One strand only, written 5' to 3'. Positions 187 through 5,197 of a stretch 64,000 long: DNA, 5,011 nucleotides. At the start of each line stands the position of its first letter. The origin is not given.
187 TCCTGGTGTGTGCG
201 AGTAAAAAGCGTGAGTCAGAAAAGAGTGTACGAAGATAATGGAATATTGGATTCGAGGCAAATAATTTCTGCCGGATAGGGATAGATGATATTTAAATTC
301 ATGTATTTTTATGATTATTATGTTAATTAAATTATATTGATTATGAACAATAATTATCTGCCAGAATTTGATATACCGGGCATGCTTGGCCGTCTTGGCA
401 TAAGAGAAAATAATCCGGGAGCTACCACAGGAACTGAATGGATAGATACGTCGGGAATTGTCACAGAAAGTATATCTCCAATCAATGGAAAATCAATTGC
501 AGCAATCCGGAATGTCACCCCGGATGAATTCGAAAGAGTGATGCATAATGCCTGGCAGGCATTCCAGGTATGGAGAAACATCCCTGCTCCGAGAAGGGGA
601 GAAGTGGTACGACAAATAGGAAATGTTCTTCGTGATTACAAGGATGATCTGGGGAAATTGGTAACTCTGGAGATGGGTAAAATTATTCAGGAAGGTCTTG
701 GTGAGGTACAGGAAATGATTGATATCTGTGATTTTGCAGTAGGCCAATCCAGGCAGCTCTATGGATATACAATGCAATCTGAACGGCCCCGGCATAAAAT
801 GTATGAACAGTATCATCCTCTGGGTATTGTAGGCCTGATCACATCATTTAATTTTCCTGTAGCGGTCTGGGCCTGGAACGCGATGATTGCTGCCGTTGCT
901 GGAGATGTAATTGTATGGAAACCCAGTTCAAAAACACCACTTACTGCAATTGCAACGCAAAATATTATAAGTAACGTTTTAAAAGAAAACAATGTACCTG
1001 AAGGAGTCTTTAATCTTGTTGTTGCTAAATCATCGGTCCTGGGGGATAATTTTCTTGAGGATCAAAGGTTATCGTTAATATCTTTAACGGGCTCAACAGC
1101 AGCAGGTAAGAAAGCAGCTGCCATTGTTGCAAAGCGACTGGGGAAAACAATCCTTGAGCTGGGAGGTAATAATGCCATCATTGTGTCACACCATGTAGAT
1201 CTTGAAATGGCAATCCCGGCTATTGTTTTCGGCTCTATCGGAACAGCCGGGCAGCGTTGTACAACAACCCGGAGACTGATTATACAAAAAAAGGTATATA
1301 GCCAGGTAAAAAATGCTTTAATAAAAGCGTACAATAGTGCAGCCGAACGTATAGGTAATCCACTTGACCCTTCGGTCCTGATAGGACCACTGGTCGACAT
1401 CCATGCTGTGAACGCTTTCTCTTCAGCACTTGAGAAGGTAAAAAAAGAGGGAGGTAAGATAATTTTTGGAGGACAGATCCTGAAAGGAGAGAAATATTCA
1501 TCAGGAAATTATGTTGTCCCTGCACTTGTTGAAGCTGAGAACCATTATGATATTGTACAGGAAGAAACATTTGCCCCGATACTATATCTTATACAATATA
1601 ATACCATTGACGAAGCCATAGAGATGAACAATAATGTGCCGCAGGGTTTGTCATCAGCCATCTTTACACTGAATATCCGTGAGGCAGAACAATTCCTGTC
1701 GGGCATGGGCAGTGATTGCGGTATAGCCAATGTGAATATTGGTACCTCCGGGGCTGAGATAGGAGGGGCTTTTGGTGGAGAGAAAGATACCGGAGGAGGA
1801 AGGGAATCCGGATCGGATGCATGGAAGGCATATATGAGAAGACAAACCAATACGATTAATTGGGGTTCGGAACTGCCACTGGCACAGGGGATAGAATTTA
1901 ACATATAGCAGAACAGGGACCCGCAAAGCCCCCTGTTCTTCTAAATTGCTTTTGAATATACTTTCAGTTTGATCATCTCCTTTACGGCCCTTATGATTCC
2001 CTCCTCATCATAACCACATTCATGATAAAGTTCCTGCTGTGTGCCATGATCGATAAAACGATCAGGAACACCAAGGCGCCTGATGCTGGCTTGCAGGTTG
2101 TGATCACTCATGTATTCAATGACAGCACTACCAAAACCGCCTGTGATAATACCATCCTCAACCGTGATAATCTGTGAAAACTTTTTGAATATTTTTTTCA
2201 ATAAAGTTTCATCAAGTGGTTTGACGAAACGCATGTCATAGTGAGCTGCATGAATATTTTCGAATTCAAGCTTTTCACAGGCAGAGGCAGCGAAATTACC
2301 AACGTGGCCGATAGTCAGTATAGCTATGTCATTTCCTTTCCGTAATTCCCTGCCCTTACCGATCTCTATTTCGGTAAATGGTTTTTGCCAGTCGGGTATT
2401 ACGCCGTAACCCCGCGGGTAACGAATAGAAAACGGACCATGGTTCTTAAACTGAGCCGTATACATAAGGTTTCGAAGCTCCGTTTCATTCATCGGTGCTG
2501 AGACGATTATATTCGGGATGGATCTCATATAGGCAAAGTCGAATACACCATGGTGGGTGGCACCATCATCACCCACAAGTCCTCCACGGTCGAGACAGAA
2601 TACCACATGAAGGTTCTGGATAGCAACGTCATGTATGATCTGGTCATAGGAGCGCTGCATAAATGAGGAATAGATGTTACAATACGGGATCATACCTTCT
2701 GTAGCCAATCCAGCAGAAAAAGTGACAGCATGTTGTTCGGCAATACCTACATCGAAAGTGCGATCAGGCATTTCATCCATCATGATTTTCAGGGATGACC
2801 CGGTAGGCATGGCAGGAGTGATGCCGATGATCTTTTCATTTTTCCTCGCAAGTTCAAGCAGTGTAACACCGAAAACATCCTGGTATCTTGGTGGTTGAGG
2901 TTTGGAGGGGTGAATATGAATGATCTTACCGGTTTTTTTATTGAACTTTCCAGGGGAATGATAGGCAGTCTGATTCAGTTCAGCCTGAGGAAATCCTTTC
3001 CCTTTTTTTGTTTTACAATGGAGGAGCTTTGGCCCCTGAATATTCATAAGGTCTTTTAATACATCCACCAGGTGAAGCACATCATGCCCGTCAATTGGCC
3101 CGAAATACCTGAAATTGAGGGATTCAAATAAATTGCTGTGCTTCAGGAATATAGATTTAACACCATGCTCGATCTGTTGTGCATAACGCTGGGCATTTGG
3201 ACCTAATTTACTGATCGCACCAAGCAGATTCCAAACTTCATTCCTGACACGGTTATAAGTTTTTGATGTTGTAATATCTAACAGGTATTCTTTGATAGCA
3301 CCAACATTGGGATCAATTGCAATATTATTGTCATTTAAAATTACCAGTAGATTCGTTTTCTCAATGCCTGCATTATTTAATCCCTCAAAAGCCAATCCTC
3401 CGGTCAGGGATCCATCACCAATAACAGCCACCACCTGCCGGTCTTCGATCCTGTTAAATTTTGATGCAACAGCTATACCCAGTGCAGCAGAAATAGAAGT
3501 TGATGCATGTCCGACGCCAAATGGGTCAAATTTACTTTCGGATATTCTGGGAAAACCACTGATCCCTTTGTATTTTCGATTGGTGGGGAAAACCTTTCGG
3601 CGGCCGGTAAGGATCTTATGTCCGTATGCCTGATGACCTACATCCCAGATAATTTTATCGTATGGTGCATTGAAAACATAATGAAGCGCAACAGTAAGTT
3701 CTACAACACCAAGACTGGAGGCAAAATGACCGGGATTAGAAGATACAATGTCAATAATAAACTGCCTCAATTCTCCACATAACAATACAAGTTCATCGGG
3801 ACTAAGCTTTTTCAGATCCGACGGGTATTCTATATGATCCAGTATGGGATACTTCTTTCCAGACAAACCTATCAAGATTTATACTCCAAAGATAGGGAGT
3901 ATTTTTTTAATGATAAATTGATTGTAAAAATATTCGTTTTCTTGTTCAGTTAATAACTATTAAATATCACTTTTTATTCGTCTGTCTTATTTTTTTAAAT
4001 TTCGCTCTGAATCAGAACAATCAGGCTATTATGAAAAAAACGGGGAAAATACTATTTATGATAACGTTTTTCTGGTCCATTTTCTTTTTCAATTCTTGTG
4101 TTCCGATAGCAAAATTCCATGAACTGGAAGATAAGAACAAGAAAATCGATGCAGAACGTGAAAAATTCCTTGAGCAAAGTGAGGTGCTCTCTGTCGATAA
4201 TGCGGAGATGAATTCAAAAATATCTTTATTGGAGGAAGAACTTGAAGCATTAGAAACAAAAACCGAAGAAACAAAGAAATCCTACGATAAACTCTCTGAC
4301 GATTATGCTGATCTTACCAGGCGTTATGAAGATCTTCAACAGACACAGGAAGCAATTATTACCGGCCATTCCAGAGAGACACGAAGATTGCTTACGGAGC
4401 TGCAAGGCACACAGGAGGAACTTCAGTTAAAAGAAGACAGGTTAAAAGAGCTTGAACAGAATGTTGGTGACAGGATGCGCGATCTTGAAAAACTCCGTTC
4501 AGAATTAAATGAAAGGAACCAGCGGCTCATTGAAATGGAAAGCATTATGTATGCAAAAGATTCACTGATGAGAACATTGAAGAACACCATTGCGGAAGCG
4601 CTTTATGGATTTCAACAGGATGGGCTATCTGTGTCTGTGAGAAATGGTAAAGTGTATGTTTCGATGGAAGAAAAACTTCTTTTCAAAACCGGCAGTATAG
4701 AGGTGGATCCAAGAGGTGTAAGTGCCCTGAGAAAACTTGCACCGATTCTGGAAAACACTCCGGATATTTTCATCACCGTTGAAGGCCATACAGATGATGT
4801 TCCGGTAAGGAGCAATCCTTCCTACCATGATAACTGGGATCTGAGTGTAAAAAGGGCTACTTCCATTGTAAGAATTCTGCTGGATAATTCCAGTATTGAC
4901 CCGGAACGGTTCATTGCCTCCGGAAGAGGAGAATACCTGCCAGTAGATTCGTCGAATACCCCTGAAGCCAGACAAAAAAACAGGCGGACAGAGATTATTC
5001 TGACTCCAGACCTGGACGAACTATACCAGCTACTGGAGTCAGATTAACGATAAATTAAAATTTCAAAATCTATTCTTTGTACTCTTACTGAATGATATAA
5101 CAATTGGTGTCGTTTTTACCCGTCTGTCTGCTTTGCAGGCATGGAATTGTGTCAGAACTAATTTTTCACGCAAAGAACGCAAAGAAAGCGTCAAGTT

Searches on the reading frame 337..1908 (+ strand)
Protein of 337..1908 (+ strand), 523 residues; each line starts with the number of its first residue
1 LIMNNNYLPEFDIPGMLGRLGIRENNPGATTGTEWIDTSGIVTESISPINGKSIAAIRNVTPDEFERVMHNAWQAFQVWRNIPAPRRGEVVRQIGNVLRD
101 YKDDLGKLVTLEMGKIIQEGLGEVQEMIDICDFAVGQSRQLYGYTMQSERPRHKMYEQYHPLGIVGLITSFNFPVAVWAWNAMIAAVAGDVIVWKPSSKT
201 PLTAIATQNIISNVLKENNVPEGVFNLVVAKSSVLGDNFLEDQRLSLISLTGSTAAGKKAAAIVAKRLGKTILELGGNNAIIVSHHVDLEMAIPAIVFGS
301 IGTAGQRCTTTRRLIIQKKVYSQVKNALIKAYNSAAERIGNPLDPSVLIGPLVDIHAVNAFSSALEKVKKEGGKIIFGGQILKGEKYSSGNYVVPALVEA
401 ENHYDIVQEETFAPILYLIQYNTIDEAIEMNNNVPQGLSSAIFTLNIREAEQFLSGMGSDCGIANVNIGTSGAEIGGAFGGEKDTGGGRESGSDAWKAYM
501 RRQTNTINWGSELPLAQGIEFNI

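Call 53: search_protein_families(library=pfam, proteins=[window:337-1908:+], max_evalue=0.00001)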
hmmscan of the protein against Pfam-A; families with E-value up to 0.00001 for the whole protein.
window:337-1908:+ (523 aa): 1 family
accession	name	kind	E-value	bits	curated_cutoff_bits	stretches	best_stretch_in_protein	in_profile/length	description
PF00171.27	Aldedh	-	3.7e-128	428.4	23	1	35-504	1-460/461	Aldehyde dehydrogenase family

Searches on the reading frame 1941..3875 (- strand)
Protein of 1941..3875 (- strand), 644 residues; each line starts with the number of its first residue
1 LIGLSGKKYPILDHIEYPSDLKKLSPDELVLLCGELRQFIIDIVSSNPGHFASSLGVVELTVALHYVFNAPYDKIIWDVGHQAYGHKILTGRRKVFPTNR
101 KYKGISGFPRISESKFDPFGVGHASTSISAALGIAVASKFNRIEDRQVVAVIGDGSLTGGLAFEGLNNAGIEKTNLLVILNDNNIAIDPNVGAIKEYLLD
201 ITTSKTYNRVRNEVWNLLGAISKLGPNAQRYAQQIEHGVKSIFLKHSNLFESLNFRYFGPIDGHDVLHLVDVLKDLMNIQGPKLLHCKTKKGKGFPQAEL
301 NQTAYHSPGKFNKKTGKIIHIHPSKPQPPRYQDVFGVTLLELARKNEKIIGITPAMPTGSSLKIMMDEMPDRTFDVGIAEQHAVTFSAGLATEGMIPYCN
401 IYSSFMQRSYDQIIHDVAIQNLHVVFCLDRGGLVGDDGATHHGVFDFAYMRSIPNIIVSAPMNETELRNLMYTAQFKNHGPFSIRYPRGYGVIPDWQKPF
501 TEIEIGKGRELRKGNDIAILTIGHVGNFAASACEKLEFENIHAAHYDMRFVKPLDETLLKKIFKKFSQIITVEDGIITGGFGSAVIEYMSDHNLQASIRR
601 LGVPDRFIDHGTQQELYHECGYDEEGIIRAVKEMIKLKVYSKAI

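Call 53: search_protein_families(library=pfam, proteins=[window:1941-3875:-], max_evalue=0.00001)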
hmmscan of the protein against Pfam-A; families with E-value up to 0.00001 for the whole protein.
window:1941-3875:- (644 aa): 4 families
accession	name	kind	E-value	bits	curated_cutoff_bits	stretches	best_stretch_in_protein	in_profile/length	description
PF13292.11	DXP_synthase_N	-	9.3e-113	376.5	21.2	1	12-289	1-274/274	1-deoxy-D-xylulose-5-phosphate synthase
PF02779.29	Transket_pyr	-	9.2e-39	133.3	27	1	330-489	4-170/174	Transketolase, pyrimidine binding domain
PF02780.25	Transketolase_C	-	1.7e-29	102.7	25.9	1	506-627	1-124/124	Transketolase, C-terminal domain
PF00456.26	Transketolase_N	-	1.3e-06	28.1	22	0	118-193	113-193/334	Transketolase, thiamine diphosphate binding domain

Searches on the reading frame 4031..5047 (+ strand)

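Call 53: search_protein_families(library=pfam, proteins=[window:4031-5047:+], max_evalue=0.00001)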
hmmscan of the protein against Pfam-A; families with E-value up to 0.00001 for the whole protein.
window:4031-5047:+ (338 aa): 1 family
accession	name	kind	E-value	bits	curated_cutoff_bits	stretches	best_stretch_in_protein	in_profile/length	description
PF00691.25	OmpA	-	2e-18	67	27.2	1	217-318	1-98/98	OmpA family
